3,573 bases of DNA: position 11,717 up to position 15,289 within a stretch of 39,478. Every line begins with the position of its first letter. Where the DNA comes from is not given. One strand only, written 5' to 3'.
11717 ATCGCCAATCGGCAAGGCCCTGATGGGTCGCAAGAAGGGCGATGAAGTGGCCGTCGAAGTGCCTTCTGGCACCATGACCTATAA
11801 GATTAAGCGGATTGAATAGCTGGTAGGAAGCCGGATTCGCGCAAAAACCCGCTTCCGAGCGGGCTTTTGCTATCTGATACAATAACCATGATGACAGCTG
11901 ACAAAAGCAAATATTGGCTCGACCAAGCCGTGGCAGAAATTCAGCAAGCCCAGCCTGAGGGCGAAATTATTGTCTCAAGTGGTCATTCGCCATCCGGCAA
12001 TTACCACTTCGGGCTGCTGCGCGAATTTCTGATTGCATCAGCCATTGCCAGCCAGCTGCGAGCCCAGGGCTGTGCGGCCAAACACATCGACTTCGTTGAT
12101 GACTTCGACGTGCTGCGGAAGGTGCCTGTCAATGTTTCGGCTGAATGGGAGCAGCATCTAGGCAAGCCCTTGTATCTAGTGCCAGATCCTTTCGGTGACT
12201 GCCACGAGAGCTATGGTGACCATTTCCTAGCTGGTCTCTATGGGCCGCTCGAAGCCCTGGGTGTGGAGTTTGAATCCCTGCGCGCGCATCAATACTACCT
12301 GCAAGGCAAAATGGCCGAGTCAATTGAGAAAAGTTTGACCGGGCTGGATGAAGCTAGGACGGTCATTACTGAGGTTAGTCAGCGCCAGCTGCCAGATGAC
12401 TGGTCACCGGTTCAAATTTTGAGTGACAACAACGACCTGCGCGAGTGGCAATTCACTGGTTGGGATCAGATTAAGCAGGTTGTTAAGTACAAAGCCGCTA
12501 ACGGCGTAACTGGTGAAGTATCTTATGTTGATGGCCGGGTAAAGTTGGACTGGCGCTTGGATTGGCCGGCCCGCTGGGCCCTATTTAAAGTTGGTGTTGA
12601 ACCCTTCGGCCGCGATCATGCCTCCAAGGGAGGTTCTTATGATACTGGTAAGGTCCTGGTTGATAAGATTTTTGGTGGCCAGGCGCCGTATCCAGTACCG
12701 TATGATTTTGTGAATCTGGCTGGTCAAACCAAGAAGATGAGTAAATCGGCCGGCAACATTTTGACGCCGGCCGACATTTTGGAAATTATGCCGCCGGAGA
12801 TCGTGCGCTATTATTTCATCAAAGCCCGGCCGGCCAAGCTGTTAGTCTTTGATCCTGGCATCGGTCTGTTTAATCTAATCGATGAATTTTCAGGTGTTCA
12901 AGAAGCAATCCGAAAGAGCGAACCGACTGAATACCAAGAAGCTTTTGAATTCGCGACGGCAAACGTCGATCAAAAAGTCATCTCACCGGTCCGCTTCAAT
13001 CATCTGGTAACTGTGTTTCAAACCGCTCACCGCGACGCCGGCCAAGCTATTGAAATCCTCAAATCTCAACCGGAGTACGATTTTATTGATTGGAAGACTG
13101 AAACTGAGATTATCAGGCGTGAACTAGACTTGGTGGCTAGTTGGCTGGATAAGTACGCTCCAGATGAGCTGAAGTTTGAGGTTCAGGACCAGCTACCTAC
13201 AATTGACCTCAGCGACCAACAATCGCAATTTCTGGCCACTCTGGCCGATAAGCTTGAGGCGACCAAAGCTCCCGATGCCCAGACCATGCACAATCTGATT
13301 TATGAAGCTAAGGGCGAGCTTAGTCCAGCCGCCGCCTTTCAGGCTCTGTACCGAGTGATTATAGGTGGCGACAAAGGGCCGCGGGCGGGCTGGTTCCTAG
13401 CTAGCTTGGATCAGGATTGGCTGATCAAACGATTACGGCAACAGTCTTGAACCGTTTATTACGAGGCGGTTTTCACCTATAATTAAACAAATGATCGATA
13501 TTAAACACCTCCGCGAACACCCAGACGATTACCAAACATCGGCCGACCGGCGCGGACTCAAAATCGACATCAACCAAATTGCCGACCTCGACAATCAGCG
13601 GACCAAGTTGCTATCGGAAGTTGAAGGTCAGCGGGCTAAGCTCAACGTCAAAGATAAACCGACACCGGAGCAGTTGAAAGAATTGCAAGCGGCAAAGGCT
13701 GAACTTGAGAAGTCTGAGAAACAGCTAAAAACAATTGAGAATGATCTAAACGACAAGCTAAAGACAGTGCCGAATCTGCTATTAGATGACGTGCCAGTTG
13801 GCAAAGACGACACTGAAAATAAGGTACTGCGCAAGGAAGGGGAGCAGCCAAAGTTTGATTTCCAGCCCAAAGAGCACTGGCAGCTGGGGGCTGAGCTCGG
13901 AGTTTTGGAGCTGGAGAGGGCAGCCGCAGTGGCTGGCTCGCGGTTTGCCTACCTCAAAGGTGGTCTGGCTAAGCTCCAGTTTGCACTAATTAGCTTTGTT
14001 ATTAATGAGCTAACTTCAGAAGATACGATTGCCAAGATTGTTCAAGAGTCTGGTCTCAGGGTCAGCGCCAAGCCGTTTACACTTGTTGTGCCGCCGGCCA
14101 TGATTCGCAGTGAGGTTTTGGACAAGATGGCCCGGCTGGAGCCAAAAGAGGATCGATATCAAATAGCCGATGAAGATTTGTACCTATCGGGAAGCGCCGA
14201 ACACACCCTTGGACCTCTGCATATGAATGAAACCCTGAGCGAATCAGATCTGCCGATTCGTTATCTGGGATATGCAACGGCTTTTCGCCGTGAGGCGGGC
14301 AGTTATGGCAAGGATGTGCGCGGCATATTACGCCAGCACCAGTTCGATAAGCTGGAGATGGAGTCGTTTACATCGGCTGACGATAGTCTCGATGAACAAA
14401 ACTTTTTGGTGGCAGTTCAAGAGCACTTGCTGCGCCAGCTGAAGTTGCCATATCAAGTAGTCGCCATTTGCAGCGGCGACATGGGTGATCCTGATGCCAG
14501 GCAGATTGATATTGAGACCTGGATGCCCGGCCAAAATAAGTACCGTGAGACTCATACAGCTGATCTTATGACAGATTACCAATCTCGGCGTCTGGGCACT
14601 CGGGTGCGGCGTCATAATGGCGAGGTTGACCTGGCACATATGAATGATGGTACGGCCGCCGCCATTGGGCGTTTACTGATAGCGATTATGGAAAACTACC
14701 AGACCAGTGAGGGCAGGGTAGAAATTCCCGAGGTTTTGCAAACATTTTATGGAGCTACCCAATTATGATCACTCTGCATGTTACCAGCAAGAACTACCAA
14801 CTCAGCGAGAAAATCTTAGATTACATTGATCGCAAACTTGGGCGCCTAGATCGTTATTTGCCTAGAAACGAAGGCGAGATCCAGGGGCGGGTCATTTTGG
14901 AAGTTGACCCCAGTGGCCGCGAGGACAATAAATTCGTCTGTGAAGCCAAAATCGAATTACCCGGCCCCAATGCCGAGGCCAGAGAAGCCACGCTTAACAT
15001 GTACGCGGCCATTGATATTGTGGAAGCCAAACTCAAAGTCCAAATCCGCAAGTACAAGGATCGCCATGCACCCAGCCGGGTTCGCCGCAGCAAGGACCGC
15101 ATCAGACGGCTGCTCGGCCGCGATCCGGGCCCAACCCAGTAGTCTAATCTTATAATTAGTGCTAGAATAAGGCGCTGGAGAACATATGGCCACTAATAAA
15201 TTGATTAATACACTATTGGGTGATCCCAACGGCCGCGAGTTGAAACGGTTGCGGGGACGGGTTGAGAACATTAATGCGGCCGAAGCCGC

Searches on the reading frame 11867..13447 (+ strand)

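Call 86: search_protein_families(library=pfam, proteins=[window:11867-13447:+], max_evalue=0.001)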
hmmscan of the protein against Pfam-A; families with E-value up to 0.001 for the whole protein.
window:11867-13447:+ (527 aa): 4 families
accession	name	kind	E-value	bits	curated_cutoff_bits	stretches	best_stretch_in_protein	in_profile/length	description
PF01921.24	tRNA-synt_1f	-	1.7e-96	323.8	27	1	16-356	2-347/360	tRNA synthetases class I (K)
PF09334.17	tRNA-synt_1g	-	5.6e-05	22.5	20.1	1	287-323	324-360/391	tRNA synthetases class I (M)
PF01406.26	tRNA-synt_1e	-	0.00011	22.1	27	1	280-324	245-287/301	tRNA synthetases class I (C) catalytic domain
PF00133.28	tRNA-synt_1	-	0.00025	20.4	22.7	1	282-322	367-407/414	tRNA synthetases class I (I, L, M and V)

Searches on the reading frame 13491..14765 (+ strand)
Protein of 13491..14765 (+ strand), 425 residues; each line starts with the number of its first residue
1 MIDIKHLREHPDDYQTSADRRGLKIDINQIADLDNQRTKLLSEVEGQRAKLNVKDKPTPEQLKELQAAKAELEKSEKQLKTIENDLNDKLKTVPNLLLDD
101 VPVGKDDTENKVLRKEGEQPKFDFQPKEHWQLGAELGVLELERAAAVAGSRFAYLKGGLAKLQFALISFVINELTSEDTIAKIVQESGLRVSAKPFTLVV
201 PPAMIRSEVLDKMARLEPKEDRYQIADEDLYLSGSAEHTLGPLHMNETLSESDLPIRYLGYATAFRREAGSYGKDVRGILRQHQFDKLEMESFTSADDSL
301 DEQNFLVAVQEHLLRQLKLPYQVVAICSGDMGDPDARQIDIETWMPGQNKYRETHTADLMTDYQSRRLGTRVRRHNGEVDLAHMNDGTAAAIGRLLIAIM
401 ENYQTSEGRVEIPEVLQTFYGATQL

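Call 86: search_protein_families(library=pfam, proteins=[window:13491-14765:+], max_evalue=0.001)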
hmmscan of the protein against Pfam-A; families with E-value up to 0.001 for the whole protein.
window:13491-14765:+ (425 aa): 2 families
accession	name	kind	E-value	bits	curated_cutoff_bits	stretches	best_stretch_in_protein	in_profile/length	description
PF00587.30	tRNA-synt_2b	-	1.9e-30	106.7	29.3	1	227-403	8-179/179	tRNA synthetase class II core domain (G, H, P, S and T)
PF02403.27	Seryl_tRNA_N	-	1.9e-11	44.6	28.2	1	1-96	1-107/108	Seryl-tRNA synthetase N-terminal domain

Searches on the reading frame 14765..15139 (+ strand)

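Call 109: search_protein_families(library=pfam, proteins=[window:14765-15139:+], max_evalue=0.001)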
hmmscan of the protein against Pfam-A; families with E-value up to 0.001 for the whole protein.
window:14765-15139:+ (125 aa): 1 family
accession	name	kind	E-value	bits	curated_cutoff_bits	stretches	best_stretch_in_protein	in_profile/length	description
PF02482.25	Ribosomal_S30AE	-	2.1e-19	70.4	23.7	1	5-101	2-87/88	Sigma 54 modulation protein / S30EA ribosomal protein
